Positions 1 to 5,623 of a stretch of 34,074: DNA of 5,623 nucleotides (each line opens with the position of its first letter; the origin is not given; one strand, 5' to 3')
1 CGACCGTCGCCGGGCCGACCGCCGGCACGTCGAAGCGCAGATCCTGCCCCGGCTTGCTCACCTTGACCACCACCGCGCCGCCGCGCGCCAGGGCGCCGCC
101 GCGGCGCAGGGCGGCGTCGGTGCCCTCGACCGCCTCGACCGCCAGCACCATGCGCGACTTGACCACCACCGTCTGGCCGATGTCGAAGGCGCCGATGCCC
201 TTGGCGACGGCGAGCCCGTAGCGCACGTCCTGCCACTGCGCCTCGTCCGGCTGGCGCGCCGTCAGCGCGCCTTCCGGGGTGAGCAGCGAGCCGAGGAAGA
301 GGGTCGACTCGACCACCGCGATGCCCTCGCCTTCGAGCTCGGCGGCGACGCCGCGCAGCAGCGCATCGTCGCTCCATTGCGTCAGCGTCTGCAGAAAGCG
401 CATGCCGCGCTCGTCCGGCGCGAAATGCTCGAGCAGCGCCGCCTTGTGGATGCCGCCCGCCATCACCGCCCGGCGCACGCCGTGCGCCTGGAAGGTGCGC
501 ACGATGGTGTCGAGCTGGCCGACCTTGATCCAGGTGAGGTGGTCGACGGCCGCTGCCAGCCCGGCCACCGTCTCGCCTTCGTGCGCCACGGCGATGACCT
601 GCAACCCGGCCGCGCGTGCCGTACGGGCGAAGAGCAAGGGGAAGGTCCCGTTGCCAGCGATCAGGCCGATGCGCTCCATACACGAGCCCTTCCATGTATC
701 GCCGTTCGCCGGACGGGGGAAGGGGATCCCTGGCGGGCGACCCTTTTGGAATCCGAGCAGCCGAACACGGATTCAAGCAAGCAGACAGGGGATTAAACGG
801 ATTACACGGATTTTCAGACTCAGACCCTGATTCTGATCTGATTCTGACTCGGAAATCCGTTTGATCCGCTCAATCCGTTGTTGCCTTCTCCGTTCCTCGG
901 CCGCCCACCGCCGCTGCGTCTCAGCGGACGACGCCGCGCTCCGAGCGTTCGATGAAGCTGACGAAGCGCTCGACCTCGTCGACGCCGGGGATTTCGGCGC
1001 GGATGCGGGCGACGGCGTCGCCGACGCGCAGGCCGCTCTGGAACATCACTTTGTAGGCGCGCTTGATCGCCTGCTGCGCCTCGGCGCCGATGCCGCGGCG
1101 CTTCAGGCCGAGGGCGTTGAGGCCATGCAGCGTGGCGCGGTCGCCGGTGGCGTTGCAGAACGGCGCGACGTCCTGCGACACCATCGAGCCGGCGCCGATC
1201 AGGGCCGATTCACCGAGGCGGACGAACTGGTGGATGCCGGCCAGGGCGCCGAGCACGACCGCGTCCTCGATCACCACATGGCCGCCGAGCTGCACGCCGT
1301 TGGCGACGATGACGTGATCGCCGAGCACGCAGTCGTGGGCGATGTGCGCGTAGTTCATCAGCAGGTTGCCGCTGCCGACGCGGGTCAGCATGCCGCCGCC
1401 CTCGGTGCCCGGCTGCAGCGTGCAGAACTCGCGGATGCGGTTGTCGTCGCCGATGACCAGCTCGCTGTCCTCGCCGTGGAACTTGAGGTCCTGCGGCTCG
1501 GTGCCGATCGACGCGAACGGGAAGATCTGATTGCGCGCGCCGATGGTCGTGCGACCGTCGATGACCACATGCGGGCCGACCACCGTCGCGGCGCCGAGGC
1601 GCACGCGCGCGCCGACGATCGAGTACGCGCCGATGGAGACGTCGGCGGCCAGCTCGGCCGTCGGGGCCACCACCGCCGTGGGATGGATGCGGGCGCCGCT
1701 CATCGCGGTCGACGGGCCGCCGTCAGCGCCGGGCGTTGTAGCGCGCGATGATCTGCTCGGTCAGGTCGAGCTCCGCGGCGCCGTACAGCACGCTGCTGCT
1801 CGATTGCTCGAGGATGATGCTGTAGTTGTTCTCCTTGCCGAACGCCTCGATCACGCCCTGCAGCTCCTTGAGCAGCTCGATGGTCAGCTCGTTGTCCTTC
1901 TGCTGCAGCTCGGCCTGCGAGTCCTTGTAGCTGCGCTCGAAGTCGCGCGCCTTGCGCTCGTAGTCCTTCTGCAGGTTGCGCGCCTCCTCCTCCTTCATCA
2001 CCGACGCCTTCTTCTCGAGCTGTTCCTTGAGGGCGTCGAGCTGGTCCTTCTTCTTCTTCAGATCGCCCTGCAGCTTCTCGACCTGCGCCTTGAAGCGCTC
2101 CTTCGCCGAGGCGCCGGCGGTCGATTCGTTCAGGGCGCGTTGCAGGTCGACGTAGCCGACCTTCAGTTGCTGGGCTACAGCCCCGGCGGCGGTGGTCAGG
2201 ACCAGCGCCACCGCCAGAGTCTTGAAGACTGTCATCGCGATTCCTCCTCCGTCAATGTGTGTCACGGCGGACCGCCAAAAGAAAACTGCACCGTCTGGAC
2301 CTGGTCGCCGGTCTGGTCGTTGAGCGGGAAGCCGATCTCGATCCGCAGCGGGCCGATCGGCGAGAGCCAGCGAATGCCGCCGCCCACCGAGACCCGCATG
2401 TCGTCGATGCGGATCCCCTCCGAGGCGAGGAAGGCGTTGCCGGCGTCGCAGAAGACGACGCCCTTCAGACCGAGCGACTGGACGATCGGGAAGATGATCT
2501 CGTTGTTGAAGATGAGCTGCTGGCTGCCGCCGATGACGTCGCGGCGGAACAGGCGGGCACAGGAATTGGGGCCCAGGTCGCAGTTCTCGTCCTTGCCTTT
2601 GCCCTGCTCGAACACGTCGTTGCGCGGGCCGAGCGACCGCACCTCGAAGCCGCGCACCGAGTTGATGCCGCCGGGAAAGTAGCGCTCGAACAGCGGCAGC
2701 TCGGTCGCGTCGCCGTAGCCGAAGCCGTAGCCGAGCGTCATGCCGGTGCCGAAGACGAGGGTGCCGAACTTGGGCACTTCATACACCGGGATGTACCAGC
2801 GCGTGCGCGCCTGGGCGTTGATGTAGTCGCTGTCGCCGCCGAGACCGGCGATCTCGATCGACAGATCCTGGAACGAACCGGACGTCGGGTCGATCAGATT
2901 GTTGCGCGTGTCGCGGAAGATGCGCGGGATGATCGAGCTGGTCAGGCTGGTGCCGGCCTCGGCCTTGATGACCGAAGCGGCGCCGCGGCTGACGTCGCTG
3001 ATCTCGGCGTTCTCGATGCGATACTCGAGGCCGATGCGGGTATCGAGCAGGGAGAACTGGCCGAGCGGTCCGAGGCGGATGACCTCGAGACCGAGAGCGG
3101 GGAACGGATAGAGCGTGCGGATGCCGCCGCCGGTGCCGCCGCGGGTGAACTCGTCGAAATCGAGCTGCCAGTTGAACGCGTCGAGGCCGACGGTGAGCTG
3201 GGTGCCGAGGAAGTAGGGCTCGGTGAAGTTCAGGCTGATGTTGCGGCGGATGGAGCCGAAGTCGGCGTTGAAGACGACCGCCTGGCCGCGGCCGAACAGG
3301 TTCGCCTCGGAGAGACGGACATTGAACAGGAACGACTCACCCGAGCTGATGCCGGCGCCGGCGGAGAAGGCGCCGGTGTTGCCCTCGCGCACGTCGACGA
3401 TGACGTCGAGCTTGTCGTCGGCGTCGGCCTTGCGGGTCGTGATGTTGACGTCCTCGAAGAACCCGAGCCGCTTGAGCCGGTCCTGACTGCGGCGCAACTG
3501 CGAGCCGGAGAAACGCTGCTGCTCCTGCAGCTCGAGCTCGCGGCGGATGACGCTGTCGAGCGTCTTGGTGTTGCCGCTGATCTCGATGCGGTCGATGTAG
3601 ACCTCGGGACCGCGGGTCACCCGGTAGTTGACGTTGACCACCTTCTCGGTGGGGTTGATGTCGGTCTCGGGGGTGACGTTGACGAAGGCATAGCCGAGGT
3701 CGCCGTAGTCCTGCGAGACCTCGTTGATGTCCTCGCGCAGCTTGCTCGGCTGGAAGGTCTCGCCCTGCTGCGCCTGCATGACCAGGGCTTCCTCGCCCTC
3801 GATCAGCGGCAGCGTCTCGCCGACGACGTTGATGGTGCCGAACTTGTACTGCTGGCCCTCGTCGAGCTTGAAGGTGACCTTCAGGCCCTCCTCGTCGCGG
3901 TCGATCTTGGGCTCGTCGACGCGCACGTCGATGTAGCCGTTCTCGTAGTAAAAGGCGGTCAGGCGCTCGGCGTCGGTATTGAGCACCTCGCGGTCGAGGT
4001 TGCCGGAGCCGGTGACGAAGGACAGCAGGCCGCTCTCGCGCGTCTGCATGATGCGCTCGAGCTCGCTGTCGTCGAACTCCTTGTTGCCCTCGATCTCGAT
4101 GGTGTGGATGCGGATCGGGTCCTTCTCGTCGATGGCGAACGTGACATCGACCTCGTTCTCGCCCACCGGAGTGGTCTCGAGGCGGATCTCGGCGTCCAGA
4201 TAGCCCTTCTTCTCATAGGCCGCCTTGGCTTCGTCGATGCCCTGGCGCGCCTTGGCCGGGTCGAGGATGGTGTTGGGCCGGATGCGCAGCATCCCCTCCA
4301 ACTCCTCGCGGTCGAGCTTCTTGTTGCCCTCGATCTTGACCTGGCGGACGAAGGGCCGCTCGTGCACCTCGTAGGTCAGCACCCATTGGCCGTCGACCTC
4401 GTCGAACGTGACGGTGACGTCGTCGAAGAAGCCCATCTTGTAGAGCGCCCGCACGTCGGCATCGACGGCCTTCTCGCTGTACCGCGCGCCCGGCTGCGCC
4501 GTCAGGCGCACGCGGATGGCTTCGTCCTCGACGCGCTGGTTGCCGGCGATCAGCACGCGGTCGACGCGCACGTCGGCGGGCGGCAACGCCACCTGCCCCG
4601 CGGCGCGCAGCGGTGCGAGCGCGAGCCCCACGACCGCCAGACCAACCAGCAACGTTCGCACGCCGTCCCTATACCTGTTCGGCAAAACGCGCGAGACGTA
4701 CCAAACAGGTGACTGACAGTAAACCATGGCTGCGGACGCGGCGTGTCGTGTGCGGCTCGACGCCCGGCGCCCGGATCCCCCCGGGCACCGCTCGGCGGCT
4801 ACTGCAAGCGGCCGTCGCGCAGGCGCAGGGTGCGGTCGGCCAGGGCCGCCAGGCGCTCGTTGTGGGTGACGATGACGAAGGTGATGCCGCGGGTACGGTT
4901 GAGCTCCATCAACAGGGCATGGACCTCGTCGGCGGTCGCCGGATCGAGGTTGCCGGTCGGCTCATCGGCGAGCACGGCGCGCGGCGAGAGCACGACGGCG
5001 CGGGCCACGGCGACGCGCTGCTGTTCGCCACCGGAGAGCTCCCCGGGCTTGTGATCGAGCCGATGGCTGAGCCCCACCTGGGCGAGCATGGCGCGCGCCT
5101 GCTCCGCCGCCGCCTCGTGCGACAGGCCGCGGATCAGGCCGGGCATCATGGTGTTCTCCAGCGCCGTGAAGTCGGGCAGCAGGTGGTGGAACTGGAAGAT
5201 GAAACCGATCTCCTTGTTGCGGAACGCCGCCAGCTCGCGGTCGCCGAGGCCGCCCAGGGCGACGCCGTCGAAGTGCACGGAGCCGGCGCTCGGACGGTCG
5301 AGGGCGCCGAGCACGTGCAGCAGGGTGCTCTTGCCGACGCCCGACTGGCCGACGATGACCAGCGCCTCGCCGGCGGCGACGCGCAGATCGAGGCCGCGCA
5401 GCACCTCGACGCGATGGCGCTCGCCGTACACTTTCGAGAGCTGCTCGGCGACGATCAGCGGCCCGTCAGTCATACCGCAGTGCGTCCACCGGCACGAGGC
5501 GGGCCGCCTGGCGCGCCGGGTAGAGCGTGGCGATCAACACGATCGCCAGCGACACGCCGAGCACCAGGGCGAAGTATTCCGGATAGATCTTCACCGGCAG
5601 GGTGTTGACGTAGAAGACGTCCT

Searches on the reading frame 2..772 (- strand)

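Call 9: search_protein_families(library=pfam, proteins=[window:2-772:-], max_evalue=0.01)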
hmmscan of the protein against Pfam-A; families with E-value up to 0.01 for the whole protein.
window:2-772:- (257 aa): 2 families
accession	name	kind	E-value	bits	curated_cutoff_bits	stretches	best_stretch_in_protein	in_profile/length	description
PF17930.7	LpxI_N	-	5e-37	127.2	25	1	34-162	1-128/129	LpxI N-terminal domain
PF06230.17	LpxI_C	-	6.9e-37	126.7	25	1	166-257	1-93/131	LpxI C-terminal domain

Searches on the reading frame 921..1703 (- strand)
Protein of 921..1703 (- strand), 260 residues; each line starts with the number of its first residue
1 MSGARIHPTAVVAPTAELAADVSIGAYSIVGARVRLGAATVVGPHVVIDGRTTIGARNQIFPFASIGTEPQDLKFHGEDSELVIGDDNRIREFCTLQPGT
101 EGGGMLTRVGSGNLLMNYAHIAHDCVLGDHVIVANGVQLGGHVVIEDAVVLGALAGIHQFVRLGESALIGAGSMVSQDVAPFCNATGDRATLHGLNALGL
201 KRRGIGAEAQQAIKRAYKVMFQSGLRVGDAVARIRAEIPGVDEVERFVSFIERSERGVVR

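Call 9: search_protein_families(library=pfam, proteins=[window:921-1703:-], max_evalue=0.01)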
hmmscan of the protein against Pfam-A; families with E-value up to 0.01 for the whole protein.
window:921-1703:- (260 aa): 5 families
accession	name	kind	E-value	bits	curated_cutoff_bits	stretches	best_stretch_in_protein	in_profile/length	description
PF00132.30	Hexapep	-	8.8e-28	95.3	27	4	107-141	2-36/36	Bacterial transferase hexapeptide (six repeats)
PF13720.11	Acetyltransf_11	-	1e-24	87.2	24.5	1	178-259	1-82/82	Udp N-acetylglucosamine O-acyltransferase; Domain 2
PF25084.1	LbH_EIF2B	-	1.9e-06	28.3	54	0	114-157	57-99/105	EIF2B subunit epsilon LbH domain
PF14602.12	Hexapep_2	-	5.5e-05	23.2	27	0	143-176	2-33/34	Hexapeptide repeat of succinyl-transferase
PF25087.1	GMPPB_C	-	0.001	19.2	39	0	113-177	4-67/110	GMPPB C-terminal domain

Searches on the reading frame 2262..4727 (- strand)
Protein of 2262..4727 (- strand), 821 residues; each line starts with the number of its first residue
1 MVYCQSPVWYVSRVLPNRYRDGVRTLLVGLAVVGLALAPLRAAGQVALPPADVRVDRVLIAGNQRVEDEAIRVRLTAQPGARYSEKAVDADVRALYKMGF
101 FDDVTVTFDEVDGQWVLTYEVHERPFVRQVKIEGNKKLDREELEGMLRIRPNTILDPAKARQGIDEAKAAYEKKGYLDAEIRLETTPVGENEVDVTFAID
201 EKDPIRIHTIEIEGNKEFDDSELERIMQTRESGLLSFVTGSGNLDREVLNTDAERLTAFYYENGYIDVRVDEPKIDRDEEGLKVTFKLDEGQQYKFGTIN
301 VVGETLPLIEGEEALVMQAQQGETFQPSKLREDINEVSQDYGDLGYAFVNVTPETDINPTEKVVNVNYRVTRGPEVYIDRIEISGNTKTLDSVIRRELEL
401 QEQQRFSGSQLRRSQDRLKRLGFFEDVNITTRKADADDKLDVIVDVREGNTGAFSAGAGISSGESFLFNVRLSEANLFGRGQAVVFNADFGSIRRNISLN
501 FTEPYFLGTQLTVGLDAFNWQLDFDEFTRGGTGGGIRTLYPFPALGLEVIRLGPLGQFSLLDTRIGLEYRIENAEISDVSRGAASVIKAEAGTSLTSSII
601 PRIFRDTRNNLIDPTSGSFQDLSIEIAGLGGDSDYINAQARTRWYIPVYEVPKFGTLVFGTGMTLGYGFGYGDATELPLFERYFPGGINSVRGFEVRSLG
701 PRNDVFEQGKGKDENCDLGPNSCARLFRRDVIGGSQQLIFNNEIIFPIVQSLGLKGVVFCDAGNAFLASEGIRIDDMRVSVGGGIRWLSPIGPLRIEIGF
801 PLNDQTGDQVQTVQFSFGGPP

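Call 9: search_protein_families(library=pfam, proteins=[window:2262-4727:-], max_evalue=0.01)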
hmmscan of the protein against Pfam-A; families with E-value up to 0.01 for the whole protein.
window:2262-4727:- (821 aa): 5 families
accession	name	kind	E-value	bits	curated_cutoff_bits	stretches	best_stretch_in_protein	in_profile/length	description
PF07244.20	POTRA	-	6.6e-70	232.3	21.3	5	126-202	2-79/79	Surface antigen variable number repeat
PF01103.29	Omp85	-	2.4e-63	215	24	1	476-818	1-322/325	Omp85 superfamily domain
PF08478.15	POTRA_1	-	3.7e-10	40.4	23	0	378-430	3-55/69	POTRA domain, FtsQ-type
PF08479.16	POTRA_2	-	2.3e-08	34.2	24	0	206-271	2-58/76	POTRA domain, ShlB-type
PF17243.7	POTRA_TamA_1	-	0.0014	19.1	26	0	78-122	28-73/74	POTRA domain TamA domain 1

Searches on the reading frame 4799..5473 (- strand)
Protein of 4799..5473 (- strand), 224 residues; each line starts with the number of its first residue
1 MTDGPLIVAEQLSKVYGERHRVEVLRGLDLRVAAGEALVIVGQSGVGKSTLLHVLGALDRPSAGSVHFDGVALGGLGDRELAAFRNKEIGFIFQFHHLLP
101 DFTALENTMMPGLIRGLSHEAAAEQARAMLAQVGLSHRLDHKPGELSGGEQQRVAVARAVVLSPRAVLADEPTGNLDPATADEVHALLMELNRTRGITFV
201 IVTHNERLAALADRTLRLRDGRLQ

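Call 9: search_protein_families(library=pfam, proteins=[window:4799-5473:-], max_evalue=0.01)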
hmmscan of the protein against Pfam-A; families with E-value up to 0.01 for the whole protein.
window:4799-5473:- (224 aa): 7 families
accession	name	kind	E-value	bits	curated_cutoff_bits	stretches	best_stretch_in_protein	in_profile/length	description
PF00005.33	ABC_tran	-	3e-32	112.5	25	1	25-173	1-136/137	ABC transporter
PF13304.12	AAA_21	-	4.4e-06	27.4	27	0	39-96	3-63/304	AAA domain, putative AbiEii toxin, Type IV TA system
PF13191.12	AAA_16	-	8.8e-05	23.5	32.6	1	19-193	6-161/167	AAA ATPase domain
PF03193.22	RsgA_GTPase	-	0.00028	21.2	30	1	34-55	105-126/174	RsgA GTPase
PF13555.12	AAA_29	-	0.001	19.2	27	1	31-53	18-40/61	P-loop containing region of AAA domain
PF02463.25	SMC_N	-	0.0013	18.6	40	0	138-218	135-211/220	RecF/RecN/SMC N terminal domain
PF13481.12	AAA_25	-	0.0076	16.3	27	0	32-55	30-53/195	AAA domain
